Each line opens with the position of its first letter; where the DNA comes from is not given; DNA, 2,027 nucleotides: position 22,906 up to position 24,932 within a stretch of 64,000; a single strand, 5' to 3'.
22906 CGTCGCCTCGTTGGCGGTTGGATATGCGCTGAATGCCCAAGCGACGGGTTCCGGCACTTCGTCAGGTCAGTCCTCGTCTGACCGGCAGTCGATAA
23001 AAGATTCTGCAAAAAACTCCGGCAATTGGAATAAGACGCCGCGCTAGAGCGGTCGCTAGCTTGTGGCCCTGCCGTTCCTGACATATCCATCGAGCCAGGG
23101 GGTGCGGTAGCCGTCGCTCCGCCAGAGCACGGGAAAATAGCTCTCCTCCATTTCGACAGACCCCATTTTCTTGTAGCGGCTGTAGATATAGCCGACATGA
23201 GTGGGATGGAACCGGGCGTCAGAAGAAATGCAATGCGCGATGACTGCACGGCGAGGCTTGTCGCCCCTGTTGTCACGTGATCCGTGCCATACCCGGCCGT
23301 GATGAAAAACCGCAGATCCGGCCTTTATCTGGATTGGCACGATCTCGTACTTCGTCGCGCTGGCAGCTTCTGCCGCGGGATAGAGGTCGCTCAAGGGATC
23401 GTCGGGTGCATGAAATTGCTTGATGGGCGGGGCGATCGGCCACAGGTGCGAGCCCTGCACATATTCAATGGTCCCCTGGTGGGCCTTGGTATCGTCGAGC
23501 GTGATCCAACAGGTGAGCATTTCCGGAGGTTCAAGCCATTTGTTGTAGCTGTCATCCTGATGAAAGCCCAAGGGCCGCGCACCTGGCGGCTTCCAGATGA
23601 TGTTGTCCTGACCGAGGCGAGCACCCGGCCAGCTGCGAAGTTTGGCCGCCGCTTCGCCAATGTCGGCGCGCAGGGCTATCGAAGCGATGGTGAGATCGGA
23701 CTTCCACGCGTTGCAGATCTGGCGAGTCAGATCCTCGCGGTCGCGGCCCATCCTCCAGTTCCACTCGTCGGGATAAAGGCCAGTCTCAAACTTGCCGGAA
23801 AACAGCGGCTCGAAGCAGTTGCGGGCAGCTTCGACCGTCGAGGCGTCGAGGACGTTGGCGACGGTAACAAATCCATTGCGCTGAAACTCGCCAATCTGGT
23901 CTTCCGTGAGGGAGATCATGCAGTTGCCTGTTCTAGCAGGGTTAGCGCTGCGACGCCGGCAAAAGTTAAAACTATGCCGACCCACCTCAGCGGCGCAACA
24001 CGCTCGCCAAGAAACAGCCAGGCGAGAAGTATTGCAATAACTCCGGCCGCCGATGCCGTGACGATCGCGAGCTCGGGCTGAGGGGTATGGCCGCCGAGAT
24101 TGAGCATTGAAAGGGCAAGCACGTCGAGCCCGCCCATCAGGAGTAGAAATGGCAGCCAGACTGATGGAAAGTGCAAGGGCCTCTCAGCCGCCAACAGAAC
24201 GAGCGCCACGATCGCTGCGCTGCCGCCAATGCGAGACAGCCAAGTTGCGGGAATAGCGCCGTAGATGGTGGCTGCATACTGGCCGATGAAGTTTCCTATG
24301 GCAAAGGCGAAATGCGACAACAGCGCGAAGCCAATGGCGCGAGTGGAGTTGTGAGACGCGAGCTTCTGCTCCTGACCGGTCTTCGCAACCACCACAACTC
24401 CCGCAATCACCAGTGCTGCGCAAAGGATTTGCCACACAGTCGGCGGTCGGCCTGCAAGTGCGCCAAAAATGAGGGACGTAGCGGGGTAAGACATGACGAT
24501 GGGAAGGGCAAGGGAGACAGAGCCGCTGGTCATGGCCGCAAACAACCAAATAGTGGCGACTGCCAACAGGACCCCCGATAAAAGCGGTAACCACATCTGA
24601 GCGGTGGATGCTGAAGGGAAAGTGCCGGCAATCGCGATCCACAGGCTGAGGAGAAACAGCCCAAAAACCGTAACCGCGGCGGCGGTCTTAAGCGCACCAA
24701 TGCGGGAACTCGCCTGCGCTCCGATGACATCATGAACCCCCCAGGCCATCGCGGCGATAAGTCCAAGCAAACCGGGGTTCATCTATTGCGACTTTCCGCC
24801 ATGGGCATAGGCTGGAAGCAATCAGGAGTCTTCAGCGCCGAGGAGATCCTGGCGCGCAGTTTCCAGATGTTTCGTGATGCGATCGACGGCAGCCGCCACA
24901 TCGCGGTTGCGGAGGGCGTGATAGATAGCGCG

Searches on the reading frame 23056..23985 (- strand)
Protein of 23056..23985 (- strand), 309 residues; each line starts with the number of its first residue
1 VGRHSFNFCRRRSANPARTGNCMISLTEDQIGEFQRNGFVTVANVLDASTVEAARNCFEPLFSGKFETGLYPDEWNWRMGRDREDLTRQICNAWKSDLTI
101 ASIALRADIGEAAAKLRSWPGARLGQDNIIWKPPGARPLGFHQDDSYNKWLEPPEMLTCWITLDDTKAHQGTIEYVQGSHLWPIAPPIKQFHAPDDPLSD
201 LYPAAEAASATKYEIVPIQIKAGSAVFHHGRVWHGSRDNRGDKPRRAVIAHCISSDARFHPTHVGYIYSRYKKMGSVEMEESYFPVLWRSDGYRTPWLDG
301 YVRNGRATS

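Call 97: search_protein_families(library=ncbifam, proteins=[window:23056-23985:-], max_evalue=0.00001)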
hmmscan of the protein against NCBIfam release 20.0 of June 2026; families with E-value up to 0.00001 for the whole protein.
window:23056-23985:- (309 aa): 1 family
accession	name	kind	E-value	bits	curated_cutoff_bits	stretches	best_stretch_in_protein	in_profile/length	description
TIGR04436.1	SpoChoClust_3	subfamily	7.5e-06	25.3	200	0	133-262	103-210/300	putative 2OG-Fe(II) oxygenase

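Call 98: search_protein_families(library=pfam, proteins=[window:23056-23985:-], max_evalue=0.001)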
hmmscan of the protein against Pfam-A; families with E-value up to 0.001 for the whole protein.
window:23056-23985:- (309 aa): 1 family
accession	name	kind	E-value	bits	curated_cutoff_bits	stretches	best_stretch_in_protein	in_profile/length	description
PF05721.19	PhyH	-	3.2e-29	103.2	22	1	34-247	1-213/213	Phytanoyl-CoA dioxygenase (PhyH)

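Call 99: search_solved_structures(query=window:23056-23985:-, max_evalue=0.01)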
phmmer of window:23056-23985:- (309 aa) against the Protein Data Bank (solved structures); distinct sequences matched with E-value up to 0.01: 18.
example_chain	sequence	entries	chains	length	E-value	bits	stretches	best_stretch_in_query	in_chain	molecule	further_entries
5epa_A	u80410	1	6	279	2.2e-16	63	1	10-264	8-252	SnoK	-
4xaa_A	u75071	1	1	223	2.9e-10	42.9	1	31-250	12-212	Putative oxygenase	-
4xab_A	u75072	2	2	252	4.1e-10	42.4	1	32-257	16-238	EvdO2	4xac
9c9n_A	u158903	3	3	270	9.2e-10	41.2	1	27-262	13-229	Fe/2-OG dependent dioxygenase MysH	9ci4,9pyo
9pze_A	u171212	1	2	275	1.1e-09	41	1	27-262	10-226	Fe/2-OG dependent dioxygenase MysH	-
5ep9_A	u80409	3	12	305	4.2e-09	39.1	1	33-267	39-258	SnoN,Epimerase SnoN | SnoN,SnoN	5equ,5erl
2opw_A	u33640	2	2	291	6.1e-08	35.3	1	130-255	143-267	PHYHD1 protein | Phytanoyl-CoA dioxygenase domain-containing protein 1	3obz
6ec3_A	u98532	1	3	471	1.9e-07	33.6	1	30-250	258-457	Methyltransferase domain-containing protein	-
2a1x_A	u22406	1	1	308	1.6e-05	27.3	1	140-259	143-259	Phytanoyl-CoA dioxygenase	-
6zyk_A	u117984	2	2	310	3.2e-05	26.3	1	122-245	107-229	Monooxygenase | Uncharacterized protein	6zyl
7fcb_C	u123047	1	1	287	0.00011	24.6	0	208-302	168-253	2-oxoglutarate/Fe(II)-dependent dioxygenase SptF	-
7eyr_C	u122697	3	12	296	0.00012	24.5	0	208-302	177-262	2-oxoglutarate/Fe(II)-dependent dioxygenase SptF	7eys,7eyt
7eyu_B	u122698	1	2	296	0.00012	24.5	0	208-302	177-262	2-oxoglutarate/Fe(II)-dependent dioxygenase SptF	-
7eyw_C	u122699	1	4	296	0.00017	23.9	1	204-302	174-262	2-oxoglutarate/Fe(II)-dependent dioxygenase SptF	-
5ybt_A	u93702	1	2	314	0.0021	20.3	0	84-251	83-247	PrhA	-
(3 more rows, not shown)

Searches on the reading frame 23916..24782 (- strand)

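Call 97: search_protein_families(library=ncbifam, proteins=[window:23916-24782:-], max_evalue=0.00001)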
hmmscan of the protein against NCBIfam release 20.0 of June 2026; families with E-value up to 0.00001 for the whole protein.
window:23916-24782:- (288 aa): 1 family
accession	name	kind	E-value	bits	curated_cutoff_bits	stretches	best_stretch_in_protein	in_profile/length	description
TIGR00950.1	2A78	equivalog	5.1e-10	39.2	230.2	1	38-277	27-263/264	carboxylate/amino acid/amine transporter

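Call 98: search_protein_families(library=pfam, proteins=[window:23916-24782:-], max_evalue=0.001)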
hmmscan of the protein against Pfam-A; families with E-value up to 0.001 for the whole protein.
window:23916-24782:- (288 aa): 1 family
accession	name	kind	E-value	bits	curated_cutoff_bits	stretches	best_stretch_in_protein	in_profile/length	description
PF00892.27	EamA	-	4.9e-21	75.9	28.2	2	5-132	5-133/135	EamA-like transporter family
